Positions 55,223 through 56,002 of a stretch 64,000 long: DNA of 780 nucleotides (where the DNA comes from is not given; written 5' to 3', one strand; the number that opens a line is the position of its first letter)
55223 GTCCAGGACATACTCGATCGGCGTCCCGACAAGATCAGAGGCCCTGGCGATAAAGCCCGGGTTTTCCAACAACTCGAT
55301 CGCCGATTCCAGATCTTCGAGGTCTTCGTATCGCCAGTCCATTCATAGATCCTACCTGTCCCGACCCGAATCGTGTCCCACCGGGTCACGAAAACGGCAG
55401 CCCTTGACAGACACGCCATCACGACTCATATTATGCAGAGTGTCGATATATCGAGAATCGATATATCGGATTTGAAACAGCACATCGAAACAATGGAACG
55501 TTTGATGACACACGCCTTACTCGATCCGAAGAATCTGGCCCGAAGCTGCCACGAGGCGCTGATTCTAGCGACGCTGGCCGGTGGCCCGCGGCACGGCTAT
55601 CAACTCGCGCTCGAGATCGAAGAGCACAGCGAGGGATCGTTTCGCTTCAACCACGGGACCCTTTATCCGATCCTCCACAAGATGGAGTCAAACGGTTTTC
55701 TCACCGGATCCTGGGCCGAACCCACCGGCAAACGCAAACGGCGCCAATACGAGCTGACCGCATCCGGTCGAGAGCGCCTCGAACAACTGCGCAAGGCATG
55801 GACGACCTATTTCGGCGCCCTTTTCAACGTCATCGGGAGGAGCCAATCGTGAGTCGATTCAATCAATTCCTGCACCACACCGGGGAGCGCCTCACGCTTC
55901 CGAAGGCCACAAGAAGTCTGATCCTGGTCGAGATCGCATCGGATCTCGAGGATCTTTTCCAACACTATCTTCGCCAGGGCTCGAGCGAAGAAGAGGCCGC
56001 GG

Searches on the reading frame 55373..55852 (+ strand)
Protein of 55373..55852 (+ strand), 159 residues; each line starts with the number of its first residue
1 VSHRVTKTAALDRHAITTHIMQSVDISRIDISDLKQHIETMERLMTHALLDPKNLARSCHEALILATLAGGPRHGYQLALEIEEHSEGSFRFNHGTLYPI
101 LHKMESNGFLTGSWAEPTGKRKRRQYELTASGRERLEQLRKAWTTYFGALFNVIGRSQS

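Call 65: search_protein_families(library=pfam, proteins=[window:55373-55852:+], max_evalue=0.00001)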
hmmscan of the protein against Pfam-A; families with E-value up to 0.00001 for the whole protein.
window:55373-55852:+ (159 aa): 1 family
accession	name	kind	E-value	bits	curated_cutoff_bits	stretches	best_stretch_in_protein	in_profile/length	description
PF03551.20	PadR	-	6.7e-24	84.1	27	1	64-138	1-75/75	Transcriptional regulator PadR-like family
